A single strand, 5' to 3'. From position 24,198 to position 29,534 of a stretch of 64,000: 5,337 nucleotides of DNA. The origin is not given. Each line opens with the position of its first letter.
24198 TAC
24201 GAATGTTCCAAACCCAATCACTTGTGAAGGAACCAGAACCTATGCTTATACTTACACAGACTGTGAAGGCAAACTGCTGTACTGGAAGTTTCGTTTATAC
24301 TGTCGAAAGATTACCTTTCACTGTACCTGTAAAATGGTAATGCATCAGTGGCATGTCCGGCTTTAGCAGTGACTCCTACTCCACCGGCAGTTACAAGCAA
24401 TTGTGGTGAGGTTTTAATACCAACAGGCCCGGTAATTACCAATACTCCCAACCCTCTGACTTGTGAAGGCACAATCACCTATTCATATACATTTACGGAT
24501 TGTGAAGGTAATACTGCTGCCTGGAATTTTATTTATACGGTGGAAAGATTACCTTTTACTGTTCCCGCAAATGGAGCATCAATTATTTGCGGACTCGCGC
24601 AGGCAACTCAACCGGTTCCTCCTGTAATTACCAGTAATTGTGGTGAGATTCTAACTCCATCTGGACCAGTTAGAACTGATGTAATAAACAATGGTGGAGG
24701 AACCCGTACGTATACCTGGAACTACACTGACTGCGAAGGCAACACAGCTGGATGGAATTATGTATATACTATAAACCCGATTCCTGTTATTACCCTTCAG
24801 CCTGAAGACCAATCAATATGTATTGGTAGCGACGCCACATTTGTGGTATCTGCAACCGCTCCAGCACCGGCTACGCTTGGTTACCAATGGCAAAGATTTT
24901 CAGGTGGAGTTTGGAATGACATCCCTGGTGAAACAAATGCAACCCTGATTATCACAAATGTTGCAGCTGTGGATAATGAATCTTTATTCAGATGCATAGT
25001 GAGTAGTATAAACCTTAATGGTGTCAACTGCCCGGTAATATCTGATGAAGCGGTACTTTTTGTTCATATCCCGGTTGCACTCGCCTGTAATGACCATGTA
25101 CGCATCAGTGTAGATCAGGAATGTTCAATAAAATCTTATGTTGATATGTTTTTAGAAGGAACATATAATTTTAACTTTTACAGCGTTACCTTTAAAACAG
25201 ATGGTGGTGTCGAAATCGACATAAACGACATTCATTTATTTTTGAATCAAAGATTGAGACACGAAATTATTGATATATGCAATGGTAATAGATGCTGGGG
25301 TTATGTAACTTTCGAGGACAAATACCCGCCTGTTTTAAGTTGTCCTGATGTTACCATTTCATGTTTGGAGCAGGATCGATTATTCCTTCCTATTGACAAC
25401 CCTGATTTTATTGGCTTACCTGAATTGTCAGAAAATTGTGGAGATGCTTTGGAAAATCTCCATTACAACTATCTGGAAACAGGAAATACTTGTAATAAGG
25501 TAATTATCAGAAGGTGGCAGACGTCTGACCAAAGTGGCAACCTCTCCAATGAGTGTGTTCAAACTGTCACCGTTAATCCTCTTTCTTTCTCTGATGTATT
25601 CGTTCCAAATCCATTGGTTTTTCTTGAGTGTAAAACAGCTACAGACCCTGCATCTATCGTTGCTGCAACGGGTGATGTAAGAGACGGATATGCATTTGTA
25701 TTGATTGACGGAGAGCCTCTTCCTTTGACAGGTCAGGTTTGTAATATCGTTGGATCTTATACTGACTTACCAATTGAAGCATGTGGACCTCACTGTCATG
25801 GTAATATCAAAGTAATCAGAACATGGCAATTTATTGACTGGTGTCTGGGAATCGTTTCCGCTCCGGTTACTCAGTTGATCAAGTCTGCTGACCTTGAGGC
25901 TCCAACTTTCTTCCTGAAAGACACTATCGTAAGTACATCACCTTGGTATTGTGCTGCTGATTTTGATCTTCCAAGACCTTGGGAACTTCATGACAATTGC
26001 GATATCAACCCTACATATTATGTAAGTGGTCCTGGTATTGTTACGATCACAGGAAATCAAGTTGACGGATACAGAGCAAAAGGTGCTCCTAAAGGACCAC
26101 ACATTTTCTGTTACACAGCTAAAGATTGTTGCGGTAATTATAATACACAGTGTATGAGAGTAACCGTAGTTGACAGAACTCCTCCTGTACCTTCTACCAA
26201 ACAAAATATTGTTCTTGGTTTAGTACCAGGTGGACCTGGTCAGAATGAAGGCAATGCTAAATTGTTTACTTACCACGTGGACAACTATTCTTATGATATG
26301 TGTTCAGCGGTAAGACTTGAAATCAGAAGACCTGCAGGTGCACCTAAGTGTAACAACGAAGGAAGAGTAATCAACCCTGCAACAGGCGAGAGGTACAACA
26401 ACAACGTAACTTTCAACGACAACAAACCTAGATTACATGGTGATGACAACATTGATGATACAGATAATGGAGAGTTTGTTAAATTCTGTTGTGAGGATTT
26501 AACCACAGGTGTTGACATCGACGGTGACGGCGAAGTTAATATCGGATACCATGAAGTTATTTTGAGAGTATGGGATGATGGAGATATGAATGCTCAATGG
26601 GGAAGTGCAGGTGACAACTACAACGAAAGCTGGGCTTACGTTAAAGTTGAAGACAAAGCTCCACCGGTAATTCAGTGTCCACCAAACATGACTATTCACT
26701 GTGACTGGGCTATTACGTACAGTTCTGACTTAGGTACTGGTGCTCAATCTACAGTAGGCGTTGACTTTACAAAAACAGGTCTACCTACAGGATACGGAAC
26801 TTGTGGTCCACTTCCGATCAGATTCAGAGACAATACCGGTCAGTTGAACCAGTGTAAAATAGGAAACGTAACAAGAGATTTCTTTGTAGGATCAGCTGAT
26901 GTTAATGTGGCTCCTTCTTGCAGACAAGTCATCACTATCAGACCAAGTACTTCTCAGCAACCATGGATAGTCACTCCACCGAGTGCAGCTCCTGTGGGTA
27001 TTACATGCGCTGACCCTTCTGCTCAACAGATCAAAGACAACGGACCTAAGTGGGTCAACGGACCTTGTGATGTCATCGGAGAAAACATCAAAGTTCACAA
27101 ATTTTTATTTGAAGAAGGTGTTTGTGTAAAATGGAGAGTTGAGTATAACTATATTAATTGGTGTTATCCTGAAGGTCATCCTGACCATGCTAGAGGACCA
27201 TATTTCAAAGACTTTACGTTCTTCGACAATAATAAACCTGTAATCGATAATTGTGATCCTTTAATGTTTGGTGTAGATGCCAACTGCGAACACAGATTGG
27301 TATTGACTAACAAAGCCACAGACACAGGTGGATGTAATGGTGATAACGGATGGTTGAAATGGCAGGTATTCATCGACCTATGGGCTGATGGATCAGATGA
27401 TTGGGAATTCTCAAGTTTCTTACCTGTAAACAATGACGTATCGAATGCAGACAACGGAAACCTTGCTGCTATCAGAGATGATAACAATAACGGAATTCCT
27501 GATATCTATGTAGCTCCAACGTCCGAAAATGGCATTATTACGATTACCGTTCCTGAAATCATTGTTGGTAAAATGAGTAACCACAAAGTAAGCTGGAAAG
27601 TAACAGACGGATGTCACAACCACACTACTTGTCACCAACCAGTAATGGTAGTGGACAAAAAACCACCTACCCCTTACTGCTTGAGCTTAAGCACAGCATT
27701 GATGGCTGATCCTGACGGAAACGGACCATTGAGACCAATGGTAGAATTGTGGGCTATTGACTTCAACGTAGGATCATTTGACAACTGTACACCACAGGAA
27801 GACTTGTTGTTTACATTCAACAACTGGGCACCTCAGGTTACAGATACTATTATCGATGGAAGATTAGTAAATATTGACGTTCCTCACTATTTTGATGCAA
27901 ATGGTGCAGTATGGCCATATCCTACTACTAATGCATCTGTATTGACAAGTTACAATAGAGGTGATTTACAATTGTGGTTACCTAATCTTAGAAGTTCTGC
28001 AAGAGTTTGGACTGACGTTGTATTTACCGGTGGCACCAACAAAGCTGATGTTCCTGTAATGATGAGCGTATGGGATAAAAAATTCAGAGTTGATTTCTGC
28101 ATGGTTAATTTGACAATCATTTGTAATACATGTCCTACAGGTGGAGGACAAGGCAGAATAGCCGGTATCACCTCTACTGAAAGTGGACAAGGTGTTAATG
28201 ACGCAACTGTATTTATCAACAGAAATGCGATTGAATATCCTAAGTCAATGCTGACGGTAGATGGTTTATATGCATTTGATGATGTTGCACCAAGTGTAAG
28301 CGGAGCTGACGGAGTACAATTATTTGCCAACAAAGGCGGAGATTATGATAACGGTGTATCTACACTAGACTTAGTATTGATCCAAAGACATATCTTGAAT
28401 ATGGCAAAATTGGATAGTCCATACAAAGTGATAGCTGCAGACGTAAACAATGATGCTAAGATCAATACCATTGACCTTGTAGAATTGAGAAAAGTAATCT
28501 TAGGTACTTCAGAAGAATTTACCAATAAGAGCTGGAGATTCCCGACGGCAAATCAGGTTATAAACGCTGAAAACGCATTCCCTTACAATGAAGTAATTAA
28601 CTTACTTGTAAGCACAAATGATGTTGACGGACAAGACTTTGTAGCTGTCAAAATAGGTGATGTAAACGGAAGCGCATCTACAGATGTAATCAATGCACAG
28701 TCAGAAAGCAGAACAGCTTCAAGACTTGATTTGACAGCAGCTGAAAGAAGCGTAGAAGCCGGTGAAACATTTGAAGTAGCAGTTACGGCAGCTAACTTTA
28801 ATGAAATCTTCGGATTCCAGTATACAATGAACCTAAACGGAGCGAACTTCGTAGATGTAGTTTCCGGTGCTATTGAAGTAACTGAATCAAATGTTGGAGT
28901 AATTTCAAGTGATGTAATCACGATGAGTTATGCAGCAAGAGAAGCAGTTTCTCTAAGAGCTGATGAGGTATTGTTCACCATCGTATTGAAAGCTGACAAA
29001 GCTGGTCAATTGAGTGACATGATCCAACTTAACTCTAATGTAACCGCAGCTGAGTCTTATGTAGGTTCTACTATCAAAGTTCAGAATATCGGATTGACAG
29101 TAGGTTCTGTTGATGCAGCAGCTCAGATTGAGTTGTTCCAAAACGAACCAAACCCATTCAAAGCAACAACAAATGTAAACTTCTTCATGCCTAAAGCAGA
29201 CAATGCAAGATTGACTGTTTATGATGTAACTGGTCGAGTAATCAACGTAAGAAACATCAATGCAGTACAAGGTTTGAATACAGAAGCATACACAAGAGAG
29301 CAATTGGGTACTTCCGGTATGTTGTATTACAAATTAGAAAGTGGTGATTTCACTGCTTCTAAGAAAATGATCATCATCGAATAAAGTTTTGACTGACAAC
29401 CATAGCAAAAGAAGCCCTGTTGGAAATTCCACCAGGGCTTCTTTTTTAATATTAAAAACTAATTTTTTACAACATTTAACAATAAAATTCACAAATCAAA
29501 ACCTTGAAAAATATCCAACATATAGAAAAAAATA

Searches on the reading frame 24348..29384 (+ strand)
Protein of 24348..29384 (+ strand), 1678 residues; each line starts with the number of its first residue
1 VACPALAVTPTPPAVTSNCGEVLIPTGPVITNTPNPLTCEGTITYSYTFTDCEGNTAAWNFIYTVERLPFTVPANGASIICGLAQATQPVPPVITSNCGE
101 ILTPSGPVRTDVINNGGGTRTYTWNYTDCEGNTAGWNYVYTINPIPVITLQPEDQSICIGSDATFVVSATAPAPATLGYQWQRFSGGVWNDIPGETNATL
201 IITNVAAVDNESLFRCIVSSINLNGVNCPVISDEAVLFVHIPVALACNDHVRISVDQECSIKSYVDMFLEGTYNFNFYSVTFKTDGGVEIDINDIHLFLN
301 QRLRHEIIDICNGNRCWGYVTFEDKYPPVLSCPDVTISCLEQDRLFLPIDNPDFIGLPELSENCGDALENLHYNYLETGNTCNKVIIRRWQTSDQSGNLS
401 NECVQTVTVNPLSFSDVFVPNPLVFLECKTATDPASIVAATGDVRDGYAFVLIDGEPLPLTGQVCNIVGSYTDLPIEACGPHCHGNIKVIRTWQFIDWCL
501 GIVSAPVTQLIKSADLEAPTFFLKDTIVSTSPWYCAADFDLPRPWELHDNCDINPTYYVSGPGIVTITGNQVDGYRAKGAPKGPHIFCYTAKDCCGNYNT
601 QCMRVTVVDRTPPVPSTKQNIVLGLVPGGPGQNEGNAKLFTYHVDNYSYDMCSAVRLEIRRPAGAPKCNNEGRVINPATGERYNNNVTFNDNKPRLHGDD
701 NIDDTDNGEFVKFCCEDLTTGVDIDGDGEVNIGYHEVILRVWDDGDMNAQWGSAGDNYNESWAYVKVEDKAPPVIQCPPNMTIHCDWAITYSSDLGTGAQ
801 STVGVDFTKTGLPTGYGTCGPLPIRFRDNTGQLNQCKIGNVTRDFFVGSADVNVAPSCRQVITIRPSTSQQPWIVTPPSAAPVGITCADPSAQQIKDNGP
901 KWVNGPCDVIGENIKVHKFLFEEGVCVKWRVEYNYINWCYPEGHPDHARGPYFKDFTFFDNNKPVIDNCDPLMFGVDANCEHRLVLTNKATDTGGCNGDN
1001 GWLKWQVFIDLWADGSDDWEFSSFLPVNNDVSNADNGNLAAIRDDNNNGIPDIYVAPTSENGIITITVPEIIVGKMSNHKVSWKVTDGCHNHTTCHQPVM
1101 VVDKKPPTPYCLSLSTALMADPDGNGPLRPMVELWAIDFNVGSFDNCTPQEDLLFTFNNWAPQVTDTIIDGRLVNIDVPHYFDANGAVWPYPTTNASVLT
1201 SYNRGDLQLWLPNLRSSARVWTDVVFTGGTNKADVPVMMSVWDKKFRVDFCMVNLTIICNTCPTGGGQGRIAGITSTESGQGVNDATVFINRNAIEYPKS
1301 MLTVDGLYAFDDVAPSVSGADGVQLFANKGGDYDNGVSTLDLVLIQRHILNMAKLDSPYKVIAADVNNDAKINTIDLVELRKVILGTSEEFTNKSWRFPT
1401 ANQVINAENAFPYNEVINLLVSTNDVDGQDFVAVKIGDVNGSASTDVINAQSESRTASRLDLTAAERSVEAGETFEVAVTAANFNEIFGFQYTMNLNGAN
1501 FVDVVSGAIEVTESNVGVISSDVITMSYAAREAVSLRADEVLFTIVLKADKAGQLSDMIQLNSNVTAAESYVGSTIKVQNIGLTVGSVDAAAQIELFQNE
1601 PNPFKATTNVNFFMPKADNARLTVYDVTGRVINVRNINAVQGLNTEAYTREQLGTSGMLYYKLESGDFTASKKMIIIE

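Call 6: search_protein_families(library=pfam, proteins=[window:24348-29384:+], max_evalue=0.01)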
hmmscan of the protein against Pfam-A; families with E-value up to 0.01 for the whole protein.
window:24348-29384:+ (1678 aa): 4 families
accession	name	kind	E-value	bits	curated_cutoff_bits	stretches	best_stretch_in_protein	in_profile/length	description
PF23237.1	HYR_4C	-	7.1e-46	154.7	27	2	2-65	12-73/73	HYR-like domain with 4 cysteines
PF18962.6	Por_Secre_tail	-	3.9e-06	27.5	27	1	1601-1676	3-75/75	Secretion system C-terminal sorting domain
PF00404.24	Dockerin_1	-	9.6e-06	26.2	22.9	1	1334-1384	7-56/57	Dockerin type I domain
PF13927.12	Ig_3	-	0.00023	22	30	1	146-219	2-77/78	Immunoglobulin domain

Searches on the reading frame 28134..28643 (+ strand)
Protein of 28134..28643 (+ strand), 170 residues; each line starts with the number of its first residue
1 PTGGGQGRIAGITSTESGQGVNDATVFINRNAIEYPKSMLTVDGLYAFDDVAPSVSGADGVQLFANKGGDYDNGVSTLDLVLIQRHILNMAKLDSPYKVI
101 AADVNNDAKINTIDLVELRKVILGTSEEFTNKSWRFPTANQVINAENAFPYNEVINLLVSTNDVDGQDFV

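Call 50: search_protein_families(library=pfam, proteins=[window:28134-28643:+], max_evalue=1)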
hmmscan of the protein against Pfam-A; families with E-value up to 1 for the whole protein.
window:28134-28643:+ (170 aa): 1 family
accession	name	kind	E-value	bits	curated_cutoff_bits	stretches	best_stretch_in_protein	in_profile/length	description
PF00404.24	Dockerin_1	-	1.6e-07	31.9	22.9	1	72-122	7-56/57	Dockerin type I domain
